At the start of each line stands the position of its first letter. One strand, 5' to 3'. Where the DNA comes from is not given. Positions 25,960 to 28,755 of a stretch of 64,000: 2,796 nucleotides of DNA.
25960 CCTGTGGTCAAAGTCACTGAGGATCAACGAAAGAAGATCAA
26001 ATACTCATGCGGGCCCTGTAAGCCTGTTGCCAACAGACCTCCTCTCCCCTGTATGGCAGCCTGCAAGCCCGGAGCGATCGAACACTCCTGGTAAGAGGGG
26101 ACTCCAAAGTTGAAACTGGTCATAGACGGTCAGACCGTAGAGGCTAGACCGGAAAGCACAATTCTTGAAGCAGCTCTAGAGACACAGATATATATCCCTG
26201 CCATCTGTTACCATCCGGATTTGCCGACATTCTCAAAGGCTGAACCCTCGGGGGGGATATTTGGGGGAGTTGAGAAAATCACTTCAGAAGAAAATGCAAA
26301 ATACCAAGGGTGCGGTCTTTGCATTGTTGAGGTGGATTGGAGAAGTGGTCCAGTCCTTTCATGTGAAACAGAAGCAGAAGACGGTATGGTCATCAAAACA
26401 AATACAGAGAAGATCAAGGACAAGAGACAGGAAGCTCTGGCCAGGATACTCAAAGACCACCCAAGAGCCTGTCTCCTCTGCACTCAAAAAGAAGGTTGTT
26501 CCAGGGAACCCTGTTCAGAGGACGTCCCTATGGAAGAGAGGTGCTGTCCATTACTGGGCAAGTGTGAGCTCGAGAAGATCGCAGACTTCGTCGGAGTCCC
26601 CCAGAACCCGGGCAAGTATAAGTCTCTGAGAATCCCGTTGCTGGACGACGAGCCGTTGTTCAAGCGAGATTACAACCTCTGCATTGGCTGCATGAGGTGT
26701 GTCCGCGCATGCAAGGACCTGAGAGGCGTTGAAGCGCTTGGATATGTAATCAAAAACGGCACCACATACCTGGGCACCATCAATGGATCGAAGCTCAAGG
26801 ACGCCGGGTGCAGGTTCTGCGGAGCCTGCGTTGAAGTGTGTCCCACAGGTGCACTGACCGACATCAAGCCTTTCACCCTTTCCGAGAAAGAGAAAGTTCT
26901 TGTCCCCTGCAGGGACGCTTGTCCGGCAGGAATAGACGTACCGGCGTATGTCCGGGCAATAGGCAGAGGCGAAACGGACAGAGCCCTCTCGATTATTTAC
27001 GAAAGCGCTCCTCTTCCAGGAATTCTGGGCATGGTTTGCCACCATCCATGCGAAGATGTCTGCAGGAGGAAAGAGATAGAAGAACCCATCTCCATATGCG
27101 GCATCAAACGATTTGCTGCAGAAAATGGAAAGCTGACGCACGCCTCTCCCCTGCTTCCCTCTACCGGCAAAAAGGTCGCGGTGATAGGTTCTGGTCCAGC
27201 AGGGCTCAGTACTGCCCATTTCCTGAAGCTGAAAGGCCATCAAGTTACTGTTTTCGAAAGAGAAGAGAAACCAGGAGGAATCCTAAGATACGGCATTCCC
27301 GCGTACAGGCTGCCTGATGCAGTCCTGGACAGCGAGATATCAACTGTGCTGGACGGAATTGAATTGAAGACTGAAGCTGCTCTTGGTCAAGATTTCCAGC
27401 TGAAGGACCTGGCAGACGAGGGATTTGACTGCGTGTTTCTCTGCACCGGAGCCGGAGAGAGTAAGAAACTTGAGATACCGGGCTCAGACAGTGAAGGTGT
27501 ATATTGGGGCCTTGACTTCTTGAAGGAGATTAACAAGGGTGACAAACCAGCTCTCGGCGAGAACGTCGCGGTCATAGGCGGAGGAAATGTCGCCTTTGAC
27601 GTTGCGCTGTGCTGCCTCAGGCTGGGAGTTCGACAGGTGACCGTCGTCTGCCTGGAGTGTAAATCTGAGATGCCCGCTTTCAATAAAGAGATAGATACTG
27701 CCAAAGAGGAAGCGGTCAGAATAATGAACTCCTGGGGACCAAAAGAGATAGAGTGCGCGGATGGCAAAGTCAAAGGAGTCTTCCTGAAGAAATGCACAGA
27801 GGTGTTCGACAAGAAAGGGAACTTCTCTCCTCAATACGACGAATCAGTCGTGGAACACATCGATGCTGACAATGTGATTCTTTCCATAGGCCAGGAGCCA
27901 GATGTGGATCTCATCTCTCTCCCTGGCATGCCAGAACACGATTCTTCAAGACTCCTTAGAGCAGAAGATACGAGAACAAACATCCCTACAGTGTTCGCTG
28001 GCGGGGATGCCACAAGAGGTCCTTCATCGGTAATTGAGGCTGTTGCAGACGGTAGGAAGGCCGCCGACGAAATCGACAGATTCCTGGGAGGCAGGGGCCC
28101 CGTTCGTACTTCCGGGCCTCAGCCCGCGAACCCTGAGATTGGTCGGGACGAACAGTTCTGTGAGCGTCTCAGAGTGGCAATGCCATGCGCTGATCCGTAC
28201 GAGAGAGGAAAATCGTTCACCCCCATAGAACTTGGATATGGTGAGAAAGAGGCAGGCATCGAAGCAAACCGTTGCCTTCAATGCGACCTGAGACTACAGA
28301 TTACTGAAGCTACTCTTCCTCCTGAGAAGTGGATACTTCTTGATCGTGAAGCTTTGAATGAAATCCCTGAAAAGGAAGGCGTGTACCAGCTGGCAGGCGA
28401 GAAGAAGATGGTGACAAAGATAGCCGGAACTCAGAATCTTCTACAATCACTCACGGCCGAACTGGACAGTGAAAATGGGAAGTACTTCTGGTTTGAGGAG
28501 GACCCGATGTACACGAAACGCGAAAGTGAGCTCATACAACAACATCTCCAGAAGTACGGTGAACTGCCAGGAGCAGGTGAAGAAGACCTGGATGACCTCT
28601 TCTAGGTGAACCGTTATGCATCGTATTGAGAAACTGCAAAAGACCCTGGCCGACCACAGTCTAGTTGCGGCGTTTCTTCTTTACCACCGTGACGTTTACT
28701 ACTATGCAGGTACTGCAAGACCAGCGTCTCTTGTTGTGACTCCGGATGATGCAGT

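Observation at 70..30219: Dispersed hairpin-forming intergenic repeat family A (A1 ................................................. and A2 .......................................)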

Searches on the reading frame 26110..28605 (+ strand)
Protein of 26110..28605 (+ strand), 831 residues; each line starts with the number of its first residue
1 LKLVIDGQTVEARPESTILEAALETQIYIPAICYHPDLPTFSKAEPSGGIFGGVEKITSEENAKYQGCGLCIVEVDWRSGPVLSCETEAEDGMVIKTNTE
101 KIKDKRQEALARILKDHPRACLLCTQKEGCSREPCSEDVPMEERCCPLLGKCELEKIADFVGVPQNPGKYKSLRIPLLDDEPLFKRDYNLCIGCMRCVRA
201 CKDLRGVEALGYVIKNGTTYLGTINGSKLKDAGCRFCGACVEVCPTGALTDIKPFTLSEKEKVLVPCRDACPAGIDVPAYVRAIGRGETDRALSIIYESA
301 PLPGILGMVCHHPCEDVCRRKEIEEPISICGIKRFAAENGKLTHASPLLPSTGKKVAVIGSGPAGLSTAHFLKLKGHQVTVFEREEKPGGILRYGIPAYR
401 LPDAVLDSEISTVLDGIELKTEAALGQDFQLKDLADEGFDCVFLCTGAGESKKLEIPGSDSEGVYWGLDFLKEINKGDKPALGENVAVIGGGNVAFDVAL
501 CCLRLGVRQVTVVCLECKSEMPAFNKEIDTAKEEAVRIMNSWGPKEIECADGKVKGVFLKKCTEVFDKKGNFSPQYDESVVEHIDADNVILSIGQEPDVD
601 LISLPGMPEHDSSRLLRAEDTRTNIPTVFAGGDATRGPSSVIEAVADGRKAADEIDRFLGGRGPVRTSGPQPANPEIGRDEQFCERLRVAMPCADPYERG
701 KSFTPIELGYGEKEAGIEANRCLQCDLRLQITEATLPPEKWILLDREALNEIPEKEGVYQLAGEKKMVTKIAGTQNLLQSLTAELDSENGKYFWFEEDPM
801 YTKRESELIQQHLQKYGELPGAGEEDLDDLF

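Call 35: search_protein_families(library=pfam, proteins=[window:26110-28605:+], max_evalue=0.00001)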
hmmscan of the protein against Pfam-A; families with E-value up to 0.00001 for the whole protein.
window:26110-28605:+ (831 aa): 17 families
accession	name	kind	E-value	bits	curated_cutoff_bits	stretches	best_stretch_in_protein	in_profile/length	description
PF07992.20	Pyr_redox_2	-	1.6e-30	107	26.1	1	354-648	1-291/291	Pyridine nucleotide-disulphide oxidoreductase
PF14691.11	Fer4_20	-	7.4e-17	61.6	25.8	1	266-339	31-107/113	Dihydroprymidine dehydrogenase domain II, 4Fe-4S cluster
PF13738.12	Pyr_redox_3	-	1.1e-12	48.3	30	1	479-632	160-305/305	Pyridine nucleotide-disulphide oxidoreductase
PF13510.11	Fer2_4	-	2.9e-12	46.9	22.8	0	66-99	49-81/82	2Fe-2S iron-sulfur cluster binding domain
PF22117.2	Fer4_Nqo3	-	4.9e-11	43.1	27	1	182-250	2-67/67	NADH-quinone oxidoreductase subunit 3, ferredoxin-like domain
PF00070.33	Pyr_redox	-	6.7e-11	43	22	0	355-388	1-34/82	Pyridine nucleotide-disulphide oxidoreductase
PF13450.12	NAD_binding_8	-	7.4e-09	36.2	21.9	1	358-390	1-33/68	NAD(P)-binding Rossmann-like domain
PF01266.30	DAO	-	1.9e-08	34.7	27.9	1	355-396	1-50/353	FAD dependent oxidoreductase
PF12838.12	Fer4_7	-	2.7e-08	34.6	27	1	191-248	2-52/52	4Fe-4S dicluster domain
PF13237.11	Fer4_10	-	2.2e-07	31.1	25.5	1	185-245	3-53/53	4Fe-4S dicluster domain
PF24348.1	DUF7508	-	4e-07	30.6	26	1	740-813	6-77/79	Domain of unknown function (DUF7508)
PF13241.12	NAD_binding_7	-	8.6e-07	29.9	22.1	0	351-448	5-71/104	Putative NAD(P)-binding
PF13187.11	Fer4_9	-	1.7e-06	28.4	27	1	191-248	2-51/52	4Fe-4S dicluster domain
PF01494.25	FAD_binding_3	-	2.5e-06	27.4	22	0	355-387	3-35/349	FAD binding domain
PF14697.11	Fer4_21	-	2.7e-06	27.9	35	1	189-248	6-56/59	4Fe-4S dicluster domain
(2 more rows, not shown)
